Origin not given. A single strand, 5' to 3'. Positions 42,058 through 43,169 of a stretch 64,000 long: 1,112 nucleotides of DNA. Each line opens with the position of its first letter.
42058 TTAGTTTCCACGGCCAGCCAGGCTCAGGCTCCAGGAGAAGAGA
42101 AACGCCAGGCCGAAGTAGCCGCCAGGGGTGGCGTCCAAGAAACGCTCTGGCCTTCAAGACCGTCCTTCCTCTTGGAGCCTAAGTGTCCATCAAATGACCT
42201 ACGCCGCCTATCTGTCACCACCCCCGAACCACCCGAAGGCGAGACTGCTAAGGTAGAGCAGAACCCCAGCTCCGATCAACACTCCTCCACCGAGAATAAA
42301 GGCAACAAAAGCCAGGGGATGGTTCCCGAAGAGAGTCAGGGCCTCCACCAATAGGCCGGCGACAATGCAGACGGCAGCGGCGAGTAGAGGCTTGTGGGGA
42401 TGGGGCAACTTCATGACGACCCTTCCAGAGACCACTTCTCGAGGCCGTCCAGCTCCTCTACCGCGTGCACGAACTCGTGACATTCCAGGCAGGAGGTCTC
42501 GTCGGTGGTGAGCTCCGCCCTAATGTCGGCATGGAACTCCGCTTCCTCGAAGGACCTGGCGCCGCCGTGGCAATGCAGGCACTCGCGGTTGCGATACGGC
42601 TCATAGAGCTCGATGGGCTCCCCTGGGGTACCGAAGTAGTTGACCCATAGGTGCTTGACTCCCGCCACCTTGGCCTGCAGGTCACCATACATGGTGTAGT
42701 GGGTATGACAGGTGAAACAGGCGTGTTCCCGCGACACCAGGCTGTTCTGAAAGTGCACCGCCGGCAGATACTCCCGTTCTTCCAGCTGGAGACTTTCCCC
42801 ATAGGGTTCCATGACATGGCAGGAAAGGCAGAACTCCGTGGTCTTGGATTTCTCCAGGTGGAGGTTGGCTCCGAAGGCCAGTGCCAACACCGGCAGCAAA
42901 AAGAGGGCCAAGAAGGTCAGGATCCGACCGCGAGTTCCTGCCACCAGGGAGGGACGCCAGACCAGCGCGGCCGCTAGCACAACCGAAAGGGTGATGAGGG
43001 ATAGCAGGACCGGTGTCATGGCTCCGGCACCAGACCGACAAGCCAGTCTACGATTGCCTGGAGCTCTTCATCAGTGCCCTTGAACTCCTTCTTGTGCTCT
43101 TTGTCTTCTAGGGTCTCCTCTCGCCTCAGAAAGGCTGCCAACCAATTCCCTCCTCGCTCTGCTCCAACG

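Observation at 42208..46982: Porin-cytochrome extracellular electron transfer module (decahaem MtrA/MtoA-like + MtrB/PioB-like barrel, with divergent CymA-like/monohaem cytochrome operon)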

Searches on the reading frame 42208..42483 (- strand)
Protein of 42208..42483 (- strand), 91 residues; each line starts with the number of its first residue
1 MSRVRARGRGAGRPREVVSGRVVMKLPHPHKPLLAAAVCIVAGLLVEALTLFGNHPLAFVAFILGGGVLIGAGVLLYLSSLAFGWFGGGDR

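Call 4: search_protein_families(library=pfam, proteins=[window:42208-42483:-], max_evalue=0.1)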
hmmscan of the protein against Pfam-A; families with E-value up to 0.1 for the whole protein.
window:42208-42483:- (91 aa): 0 families

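Call 5: search_protein_families(library=ncbifam, proteins=[window:42208-42483:-], max_evalue=0.1)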
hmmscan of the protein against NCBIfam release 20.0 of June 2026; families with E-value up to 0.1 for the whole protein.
window:42208-42483:- (91 aa): 0 families

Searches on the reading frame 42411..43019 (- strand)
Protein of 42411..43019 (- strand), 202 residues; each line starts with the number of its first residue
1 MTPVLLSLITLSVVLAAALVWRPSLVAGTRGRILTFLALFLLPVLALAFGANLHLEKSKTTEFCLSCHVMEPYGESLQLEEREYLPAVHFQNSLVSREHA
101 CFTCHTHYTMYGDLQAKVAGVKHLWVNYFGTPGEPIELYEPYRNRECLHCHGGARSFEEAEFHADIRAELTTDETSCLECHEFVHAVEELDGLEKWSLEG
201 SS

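Call 4: search_protein_families(library=pfam, proteins=[window:42411-43019:-], max_evalue=0.1)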
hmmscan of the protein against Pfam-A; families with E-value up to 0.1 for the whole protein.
window:42411-43019:- (202 aa): 7 families
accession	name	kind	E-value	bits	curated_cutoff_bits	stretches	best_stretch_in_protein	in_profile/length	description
PF03264.19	Cytochrom_NNT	-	6.1e-12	46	24.1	1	36-131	11-98/174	NapC/NirT cytochrome c family, N-terminal region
PF14522.11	Cytochrome_C7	-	5.9e-06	26.4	24.8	1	144-186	13-53/67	Cytochrome c7 and related cytochrome c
PF14537.11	Cytochrom_c3_2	-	8.5e-05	23.4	25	1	142-183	24-66/79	Cytochrome c3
PF22113.1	Mtrc-MtrF_II-IV_dom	-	0.00012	22.1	30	1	57-108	116-166/176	Outer membrane cytochrome MtrC/MtrF-like, domains II/IV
PF22678.1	Cytochrom_c_NrfB-like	-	0.0019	19.1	27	0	141-195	30-79/89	Cytochrome c-type protein NrfB-like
PF09699.15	Paired_CXXCH_1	-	0.0021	18.1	20.6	0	141-182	3-37/41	Doubled CXXCH motif (Paired_CXXCH_1)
PF02085.21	Cytochrom_CIII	-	0.0077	17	22.9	0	56-108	41-85/101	Class III cytochrome C family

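Call 5: search_protein_families(library=ncbifam, proteins=[window:42411-43019:-], max_evalue=0.1)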
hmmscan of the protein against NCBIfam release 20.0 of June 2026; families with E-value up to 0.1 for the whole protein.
window:42411-43019:- (202 aa): 9 families
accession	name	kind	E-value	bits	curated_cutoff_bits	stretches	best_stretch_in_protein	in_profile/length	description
TIGR03153.1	cytochr_NrfH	equivalog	1.1e-12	48.2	134.2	1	44-184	10-136/138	cytochrome c nitrite reductase small subunit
TIGR02162.1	torC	equivalog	8.2e-11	41.8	478.2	1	48-140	31-115/387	pentaheme c-type cytochrome TorC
NF011606.0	PRK15032.1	equivalog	1.5e-10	40.8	455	1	21-131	5-107/390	pentaheme c-type cytochrome TorC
TIGR02161.1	napC_nirT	subfamily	1.7e-09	37.8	310.6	1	47-131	31-108/185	periplasmic nitrate (or nitrite) reductase c-type cytochrome, NapC/NirT family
NF007906.0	PRK10617.1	equivalog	2e-08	34.3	349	1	38-135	31-121/200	cytochrome c-type protein NapC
TIGR03507.1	decahem_SO1788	subfamily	0.00059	18.4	209.3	1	58-111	614-666/672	OmcA/MtrC family decaheme c-type cytochrome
TIGR03508.1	decahem_SO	subfamily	0.0019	17.8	192.2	1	146-186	214-253/258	DmsE family decaheme c-type cytochrome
NF041198.1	UshA_like_PCGU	equivalog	0.025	13.2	275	1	98-182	442-509/519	UshA-like (seleno)protein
TIGR01905.1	paired_CXXCH_1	subfamily_domain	0.026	14.4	25.2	0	56-68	24-36/41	doubled CXXCH domain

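Call 26: search_solved_structures(query=window:42411-43019:-, max_evalue=1, show_alignments=2)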
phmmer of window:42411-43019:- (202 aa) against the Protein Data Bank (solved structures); distinct sequences matched with E-value up to 1: 2.
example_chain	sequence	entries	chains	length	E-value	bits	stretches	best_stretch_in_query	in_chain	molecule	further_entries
2j7a_C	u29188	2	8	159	8.2e-05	25.7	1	42-152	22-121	CYTOCHROME C QUINOL DEHYDROGENASE NRFH | NAPC/NIRT CYTOCHROME C FAMILY PROTEIN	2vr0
6cqg_A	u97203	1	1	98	0.03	17.3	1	64-135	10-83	DNA-binding response regulator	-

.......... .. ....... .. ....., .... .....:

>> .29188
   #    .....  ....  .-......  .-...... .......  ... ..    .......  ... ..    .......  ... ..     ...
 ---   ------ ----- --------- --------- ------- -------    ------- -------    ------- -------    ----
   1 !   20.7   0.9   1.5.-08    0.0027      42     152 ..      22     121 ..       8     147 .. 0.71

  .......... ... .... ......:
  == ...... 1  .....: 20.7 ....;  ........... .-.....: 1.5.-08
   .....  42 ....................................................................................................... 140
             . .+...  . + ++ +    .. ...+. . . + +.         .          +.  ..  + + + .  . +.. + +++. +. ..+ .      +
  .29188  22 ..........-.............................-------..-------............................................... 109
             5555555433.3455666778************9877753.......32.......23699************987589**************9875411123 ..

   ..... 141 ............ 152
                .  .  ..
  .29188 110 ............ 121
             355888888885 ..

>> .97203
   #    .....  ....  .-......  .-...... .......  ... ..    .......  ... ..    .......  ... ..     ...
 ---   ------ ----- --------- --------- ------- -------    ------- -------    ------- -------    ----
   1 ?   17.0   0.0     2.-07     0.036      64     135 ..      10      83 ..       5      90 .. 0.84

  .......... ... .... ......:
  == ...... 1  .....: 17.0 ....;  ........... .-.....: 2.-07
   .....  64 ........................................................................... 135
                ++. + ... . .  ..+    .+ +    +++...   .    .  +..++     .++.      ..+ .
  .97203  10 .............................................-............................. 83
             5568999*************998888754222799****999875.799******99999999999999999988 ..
